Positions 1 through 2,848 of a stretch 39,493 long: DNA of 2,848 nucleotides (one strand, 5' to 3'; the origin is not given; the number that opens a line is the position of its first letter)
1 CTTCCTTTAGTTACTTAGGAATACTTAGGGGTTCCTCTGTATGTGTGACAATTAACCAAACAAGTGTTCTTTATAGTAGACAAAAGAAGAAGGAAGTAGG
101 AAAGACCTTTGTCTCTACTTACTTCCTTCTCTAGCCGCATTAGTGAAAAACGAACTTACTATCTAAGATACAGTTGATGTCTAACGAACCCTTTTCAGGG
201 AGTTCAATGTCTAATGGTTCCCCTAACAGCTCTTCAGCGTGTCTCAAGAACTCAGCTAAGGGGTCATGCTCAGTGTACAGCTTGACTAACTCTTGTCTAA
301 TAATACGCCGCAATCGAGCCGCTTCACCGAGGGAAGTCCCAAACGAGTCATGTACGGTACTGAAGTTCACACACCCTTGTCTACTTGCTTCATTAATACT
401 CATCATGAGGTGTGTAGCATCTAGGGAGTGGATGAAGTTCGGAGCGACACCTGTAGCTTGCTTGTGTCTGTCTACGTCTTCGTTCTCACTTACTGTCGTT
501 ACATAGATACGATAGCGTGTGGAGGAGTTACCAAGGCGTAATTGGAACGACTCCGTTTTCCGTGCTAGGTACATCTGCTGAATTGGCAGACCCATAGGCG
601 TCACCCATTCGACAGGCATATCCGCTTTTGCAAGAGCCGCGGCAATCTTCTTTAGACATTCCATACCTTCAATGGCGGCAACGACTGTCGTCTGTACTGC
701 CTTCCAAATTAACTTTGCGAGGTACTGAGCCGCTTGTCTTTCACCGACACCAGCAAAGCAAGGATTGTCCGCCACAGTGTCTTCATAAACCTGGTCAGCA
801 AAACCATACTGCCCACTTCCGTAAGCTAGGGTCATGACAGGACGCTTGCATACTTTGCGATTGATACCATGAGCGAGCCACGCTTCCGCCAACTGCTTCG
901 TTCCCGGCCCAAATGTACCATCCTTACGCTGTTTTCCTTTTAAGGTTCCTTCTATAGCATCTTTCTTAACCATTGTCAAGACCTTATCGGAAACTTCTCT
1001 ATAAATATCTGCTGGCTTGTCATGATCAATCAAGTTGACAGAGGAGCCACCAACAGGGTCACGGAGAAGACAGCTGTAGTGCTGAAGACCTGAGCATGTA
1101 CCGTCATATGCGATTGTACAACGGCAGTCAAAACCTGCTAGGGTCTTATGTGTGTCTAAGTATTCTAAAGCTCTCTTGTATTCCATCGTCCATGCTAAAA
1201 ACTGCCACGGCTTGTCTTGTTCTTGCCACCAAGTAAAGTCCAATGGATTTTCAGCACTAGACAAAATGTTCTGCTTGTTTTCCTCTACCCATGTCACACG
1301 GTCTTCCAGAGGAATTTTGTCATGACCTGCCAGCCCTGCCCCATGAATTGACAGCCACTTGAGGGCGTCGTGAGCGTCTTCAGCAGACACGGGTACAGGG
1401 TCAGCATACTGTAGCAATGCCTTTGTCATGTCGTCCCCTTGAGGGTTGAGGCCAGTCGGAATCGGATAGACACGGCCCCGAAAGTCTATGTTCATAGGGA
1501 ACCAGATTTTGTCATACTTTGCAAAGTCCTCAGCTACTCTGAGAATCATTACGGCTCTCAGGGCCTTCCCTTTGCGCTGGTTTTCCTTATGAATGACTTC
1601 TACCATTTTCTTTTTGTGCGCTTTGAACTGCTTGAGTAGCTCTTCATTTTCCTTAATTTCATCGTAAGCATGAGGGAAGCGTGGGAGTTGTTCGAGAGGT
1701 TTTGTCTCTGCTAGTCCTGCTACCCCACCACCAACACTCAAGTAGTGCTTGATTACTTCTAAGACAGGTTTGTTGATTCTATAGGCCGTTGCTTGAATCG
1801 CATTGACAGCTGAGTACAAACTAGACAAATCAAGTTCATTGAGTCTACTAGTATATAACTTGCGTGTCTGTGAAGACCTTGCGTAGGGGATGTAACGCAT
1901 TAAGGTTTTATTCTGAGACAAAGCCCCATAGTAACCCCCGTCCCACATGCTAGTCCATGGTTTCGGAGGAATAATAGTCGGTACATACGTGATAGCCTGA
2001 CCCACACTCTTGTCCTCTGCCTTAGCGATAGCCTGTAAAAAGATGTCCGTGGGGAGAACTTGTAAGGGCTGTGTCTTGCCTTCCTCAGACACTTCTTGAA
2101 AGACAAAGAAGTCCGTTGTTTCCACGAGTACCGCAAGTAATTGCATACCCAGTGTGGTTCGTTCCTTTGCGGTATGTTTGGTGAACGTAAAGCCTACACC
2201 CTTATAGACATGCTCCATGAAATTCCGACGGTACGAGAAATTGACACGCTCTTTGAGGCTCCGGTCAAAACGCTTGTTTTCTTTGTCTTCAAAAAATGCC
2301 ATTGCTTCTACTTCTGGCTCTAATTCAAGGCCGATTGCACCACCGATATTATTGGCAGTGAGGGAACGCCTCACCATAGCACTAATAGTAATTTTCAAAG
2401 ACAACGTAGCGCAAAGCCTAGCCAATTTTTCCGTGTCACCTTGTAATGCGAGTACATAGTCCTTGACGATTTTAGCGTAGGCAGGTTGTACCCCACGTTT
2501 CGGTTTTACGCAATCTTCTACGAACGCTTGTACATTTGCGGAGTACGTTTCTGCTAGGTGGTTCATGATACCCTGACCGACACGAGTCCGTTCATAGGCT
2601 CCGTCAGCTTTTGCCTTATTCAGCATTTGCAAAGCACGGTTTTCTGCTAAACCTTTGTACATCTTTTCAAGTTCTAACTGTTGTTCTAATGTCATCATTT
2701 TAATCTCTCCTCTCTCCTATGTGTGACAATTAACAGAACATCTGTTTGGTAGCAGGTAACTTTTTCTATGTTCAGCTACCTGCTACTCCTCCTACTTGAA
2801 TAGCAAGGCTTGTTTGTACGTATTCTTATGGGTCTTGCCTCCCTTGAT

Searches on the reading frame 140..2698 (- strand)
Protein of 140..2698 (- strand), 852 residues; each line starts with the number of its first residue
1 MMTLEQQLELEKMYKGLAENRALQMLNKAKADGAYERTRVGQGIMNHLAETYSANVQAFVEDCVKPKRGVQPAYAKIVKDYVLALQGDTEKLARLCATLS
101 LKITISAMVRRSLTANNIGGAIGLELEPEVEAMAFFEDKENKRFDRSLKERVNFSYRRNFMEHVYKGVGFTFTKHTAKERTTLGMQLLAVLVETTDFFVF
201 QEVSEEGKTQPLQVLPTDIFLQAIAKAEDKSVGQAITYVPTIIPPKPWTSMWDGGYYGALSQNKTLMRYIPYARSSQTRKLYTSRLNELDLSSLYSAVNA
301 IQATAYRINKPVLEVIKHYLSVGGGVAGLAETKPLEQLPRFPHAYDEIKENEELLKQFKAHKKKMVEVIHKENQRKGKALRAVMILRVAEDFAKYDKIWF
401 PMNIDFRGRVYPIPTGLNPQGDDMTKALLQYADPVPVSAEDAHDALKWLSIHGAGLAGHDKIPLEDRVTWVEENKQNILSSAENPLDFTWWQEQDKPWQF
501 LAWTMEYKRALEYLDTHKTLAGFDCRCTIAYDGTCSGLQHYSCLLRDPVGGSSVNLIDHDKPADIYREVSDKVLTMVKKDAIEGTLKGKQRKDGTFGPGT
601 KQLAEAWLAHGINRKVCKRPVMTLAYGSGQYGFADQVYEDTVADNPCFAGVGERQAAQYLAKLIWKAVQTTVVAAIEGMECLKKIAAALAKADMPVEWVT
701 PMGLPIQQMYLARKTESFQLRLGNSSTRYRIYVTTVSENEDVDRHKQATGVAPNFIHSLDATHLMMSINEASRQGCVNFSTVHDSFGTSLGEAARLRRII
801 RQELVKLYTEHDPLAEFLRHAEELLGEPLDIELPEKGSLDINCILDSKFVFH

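Call 53: search_protein_families(library=phrogs, proteins=[window:140-2698:-], max_evalue=0.00001)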
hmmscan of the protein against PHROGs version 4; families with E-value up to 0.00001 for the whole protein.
window:140-2698:- (852 aa): 5 families
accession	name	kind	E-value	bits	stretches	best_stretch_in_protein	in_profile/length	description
phrog_414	-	DNA, RNA and nucleotide metabolism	1.4e-235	785.3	1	2-851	3-815/816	RNA polymerase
phrog_2166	-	DNA, RNA and nucleotide metabolism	3.1e-71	241.7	1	230-632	165-505/505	N4-like RNA polymerase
phrog_2051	-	DNA, RNA and nucleotide metabolism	1.9e-41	143.5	2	445-771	6-257/401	RNA polymerase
phrog_20599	-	DNA, RNA and nucleotide metabolism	4.2e-12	47.1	1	445-582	6-129/149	RNA polymerase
phrog_36028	-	DNA, RNA and nucleotide metabolism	1.6e-08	35.4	1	222-319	204-294/320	RNA polymerase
